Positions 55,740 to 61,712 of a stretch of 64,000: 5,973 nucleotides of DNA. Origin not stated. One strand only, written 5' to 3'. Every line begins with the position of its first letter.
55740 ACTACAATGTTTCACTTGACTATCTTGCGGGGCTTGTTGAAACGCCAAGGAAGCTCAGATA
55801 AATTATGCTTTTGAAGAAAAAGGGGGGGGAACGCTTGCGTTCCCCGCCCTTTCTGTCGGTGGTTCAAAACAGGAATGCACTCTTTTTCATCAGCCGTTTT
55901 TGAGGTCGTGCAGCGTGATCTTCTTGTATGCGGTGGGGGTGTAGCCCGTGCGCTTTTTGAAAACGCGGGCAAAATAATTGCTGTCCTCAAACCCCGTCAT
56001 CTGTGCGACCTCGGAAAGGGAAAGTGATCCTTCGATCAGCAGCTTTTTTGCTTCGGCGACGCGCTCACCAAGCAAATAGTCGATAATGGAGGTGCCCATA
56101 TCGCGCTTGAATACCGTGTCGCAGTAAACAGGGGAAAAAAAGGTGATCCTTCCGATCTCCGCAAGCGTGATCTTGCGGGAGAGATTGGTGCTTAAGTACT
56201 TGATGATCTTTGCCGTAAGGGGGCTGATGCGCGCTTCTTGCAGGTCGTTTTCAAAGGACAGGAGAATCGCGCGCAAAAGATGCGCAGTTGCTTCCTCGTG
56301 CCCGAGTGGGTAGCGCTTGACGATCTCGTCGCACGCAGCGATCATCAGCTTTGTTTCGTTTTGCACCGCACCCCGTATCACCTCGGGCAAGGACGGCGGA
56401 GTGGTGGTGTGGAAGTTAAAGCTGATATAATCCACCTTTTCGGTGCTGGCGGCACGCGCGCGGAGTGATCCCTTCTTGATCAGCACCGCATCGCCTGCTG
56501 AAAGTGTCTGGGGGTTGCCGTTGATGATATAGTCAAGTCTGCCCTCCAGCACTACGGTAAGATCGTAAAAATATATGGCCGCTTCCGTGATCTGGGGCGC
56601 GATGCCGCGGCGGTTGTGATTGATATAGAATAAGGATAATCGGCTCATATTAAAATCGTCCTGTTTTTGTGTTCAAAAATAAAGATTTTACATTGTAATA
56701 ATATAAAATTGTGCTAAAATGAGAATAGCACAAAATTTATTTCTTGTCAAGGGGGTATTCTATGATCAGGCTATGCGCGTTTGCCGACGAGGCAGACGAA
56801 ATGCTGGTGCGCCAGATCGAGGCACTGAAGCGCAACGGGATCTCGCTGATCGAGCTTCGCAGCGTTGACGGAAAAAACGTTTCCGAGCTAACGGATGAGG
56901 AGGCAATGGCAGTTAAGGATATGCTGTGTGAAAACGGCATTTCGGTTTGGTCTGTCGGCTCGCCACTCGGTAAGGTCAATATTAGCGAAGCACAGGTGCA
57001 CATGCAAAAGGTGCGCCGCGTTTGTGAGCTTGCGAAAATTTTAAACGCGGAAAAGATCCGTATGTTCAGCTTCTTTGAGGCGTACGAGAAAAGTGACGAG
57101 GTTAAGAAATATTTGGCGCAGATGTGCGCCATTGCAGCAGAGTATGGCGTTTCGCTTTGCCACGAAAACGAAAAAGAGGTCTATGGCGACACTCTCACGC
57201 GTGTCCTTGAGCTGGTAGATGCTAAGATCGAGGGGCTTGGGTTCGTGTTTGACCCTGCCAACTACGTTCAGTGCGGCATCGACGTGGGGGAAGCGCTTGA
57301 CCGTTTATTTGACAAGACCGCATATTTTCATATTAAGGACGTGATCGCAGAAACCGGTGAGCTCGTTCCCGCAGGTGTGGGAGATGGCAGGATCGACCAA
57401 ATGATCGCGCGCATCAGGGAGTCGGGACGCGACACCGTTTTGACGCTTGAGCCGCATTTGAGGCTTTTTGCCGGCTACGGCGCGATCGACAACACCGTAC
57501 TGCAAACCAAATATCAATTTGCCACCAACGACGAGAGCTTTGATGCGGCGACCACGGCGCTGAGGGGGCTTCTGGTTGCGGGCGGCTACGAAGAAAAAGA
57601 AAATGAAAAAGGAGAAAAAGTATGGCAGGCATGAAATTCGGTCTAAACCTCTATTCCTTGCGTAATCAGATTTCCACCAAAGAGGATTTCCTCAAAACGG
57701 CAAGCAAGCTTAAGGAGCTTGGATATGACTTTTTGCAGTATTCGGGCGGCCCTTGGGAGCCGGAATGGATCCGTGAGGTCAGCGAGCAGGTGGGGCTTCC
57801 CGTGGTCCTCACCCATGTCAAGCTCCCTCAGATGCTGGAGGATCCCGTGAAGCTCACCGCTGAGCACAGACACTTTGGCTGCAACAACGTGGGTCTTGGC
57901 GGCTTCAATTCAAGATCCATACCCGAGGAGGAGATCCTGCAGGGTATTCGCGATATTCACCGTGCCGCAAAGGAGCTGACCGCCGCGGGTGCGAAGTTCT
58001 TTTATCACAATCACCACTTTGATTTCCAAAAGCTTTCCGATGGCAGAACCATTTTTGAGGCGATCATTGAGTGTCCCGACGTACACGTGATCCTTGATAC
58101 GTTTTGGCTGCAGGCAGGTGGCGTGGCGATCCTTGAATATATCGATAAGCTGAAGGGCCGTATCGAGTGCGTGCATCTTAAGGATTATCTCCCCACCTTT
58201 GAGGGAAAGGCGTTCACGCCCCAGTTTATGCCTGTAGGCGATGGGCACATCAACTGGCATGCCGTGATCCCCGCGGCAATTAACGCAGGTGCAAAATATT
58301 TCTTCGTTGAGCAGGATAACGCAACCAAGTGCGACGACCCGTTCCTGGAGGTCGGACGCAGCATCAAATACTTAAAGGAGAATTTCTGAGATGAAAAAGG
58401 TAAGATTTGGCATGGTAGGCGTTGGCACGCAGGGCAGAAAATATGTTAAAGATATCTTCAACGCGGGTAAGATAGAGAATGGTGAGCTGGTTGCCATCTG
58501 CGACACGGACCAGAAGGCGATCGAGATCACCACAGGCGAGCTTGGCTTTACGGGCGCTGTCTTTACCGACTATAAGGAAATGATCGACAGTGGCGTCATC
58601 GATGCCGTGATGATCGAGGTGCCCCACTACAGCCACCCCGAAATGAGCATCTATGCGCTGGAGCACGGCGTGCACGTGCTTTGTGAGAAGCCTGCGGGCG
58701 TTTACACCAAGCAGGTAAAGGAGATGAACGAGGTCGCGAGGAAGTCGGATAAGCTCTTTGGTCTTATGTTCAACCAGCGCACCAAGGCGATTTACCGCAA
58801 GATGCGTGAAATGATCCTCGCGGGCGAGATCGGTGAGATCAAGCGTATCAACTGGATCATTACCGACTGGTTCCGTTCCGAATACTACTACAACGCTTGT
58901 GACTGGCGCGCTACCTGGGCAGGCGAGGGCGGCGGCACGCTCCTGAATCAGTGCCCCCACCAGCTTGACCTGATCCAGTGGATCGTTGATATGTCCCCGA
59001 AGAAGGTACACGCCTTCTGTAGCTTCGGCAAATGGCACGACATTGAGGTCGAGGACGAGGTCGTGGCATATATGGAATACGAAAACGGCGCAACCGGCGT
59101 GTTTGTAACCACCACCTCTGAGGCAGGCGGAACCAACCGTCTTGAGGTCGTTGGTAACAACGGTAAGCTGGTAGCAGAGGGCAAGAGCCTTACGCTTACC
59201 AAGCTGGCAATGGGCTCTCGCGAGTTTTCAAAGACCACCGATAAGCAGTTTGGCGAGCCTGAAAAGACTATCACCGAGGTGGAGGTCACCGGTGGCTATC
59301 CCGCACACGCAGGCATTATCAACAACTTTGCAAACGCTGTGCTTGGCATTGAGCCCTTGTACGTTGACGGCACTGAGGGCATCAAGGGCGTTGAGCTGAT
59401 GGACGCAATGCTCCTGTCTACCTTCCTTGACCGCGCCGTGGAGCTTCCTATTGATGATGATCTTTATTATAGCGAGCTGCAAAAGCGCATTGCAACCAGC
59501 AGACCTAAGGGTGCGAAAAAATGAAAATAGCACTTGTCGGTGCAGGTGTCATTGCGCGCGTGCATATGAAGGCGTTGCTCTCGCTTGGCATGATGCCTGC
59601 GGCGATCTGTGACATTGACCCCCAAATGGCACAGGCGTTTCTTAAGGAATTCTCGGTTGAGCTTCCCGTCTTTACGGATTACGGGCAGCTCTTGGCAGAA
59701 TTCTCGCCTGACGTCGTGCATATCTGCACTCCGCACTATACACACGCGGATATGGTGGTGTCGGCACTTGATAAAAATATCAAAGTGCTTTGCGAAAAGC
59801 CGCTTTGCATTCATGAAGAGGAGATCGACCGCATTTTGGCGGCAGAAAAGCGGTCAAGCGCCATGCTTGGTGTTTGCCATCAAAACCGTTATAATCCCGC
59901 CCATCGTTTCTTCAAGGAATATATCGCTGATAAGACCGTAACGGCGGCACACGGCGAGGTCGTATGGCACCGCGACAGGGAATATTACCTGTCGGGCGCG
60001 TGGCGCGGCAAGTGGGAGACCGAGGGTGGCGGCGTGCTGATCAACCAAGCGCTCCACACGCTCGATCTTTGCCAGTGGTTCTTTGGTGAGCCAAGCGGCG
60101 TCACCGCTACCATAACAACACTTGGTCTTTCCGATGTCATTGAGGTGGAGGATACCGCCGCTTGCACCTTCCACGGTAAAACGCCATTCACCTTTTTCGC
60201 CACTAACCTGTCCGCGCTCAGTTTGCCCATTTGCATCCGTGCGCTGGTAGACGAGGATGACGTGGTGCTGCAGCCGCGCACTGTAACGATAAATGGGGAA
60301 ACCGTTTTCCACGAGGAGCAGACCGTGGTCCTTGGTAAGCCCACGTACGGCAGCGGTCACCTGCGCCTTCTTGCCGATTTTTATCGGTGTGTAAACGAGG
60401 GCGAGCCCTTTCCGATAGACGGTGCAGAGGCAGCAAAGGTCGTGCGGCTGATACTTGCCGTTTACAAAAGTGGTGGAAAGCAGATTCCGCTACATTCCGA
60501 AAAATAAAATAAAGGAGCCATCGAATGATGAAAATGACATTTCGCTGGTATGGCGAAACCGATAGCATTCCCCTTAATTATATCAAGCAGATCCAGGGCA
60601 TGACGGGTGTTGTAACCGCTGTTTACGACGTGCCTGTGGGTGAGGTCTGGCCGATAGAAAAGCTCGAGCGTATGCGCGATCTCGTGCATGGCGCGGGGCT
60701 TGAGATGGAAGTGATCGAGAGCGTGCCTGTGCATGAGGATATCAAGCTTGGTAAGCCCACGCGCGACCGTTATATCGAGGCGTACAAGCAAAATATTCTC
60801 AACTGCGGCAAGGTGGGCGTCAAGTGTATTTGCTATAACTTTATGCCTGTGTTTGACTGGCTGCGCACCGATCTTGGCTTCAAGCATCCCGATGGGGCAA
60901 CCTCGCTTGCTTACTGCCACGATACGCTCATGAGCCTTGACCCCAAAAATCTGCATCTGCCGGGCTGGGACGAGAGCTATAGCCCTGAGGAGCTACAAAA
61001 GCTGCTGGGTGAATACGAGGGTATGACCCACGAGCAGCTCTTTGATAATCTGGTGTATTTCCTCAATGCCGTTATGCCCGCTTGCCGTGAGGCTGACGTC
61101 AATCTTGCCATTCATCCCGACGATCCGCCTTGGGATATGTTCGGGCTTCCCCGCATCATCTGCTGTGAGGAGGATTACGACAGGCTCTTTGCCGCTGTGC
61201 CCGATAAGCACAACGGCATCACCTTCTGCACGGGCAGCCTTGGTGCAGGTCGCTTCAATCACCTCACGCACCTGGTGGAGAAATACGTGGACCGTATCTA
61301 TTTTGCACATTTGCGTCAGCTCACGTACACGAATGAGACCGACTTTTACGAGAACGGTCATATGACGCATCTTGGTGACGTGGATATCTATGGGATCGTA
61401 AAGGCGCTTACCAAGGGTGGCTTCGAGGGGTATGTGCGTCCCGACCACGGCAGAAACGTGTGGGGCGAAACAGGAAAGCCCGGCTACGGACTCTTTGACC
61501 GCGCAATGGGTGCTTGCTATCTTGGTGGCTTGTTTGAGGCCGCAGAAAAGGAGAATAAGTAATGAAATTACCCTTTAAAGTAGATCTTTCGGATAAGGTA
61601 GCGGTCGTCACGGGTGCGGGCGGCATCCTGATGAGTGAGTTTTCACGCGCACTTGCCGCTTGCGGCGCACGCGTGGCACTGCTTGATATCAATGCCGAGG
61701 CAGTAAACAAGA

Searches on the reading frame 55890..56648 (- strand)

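Call 62: search_protein_families(library=pfam, proteins=[window:55890-56648:-], max_evalue=0.00001)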
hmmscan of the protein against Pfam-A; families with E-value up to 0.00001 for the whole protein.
window:55890-56648:- (252 aa): 2 families
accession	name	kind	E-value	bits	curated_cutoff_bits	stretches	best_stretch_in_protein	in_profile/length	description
PF12833.13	HTH_18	-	1.9e-18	66.9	33.6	1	168-243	4-79/80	Helix-turn-helix domain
PF00165.29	HTH_AraC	-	1.3e-14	54.3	26.6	1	208-241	8-40/42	Bacterial regulatory helix-turn-helix proteins, AraC family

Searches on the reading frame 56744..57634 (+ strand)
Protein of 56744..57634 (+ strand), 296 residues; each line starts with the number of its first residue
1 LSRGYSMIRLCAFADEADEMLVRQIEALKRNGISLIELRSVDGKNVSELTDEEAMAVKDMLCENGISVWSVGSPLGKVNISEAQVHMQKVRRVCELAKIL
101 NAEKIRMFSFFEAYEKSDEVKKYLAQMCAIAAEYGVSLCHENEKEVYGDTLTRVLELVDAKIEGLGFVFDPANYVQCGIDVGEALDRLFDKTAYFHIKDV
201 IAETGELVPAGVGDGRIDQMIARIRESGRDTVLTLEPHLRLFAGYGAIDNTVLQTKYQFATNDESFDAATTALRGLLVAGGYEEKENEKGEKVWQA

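Call 62: search_protein_families(library=pfam, proteins=[window:56744-57634:+], max_evalue=0.00001)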
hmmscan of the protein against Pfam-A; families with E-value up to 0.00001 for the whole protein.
window:56744-57634:+ (296 aa): 1 family
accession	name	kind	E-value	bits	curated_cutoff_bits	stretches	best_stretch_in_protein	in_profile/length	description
PF01261.30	AP_endonuc_2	-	1.7e-17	64.4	31.1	1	26-238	2-230/249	Xylose isomerase-like TIM barrel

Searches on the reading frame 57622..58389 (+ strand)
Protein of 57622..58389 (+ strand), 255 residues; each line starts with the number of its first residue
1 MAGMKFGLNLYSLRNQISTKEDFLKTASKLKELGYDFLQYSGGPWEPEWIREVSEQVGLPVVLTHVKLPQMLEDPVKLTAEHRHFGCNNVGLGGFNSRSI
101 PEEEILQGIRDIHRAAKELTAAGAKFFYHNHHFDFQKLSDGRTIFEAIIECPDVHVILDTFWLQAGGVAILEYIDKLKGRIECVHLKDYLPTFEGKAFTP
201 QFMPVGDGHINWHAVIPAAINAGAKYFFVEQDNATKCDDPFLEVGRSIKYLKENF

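Call 62: search_protein_families(library=pfam, proteins=[window:57622-58389:+], max_evalue=0.00001)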
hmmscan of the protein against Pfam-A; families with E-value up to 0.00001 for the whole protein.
window:57622-58389:+ (255 aa): 1 family
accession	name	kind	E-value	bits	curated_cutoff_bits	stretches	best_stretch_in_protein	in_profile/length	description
PF01261.30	AP_endonuc_2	-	3.9e-14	53.4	31.1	1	83-253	78-248/249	Xylose isomerase-like TIM barrel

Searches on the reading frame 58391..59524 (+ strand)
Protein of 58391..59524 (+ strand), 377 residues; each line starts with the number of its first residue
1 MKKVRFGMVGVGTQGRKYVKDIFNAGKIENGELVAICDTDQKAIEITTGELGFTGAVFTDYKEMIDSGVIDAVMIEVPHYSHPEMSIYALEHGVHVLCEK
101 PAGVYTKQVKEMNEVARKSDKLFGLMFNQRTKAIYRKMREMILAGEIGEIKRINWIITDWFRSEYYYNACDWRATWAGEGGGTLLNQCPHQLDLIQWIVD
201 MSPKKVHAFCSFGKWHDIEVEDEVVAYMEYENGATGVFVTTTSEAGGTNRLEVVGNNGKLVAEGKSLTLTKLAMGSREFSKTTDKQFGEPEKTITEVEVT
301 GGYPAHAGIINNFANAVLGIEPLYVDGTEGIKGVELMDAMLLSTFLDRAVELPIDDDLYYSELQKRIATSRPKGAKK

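Call 62: search_protein_families(library=pfam, proteins=[window:58391-59524:+], max_evalue=0.00001)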
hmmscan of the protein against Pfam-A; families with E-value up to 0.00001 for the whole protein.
window:58391-59524:+ (377 aa): 3 families
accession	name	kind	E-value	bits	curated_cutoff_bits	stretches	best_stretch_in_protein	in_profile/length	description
PF22725.1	GFO_IDH_MocA_C3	-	4.4e-30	104.7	27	1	135-260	1-123/124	GFO/IDH/MocA C-terminal domain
PF02894.22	GFO_IDH_MocA_C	-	1e-24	88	22.9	1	139-352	1-218/218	Oxidoreductase family, C-terminal alpha/beta domain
PF01408.29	GFO_IDH_MocA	-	1.5e-21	77.7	24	1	4-124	1-117/120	Oxidoreductase family, NAD-binding Rossmann fold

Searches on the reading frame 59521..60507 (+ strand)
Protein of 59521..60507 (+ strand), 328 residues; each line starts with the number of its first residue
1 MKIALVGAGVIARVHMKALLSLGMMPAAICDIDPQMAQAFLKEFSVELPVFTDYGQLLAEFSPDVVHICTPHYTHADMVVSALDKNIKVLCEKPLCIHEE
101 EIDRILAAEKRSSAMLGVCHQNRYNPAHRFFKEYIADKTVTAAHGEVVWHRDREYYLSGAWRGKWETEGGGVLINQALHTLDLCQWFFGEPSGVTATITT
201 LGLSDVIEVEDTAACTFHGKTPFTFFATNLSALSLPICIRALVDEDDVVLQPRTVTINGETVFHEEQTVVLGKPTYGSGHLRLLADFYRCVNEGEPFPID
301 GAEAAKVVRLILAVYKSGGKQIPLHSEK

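Call 62: search_protein_families(library=pfam, proteins=[window:59521-60507:+], max_evalue=0.00001)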
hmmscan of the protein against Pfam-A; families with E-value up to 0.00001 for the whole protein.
window:59521-60507:+ (328 aa): 3 families
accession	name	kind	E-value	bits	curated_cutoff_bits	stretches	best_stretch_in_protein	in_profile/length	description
PF01408.29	GFO_IDH_MocA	-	1.1e-23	84.7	24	1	1-119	1-119/120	Oxidoreductase family, NAD-binding Rossmann fold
PF22725.1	GFO_IDH_MocA_C3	-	4.4e-14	53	27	1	141-218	17-91/124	GFO/IDH/MocA C-terminal domain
PF02894.22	GFO_IDH_MocA_C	-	3.6e-13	50.3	22.9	1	147-216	21-88/218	Oxidoreductase family, C-terminal alpha/beta domain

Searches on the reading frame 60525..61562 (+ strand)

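Call 62: search_protein_families(library=pfam, proteins=[window:60525-61562:+], max_evalue=0.00001)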
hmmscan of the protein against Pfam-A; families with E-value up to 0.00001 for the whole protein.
window:60525-61562:+ (345 aa): 2 families
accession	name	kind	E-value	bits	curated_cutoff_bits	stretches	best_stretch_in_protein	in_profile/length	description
PF03786.19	UxuA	-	2e-133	445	23.7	1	2-341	1-351/352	D-mannonate dehydratase (UxuA)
PF01261.30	AP_endonuc_2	-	1.7e-06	28.4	31.1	0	45-304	28-225/249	Xylose isomerase-like TIM barrel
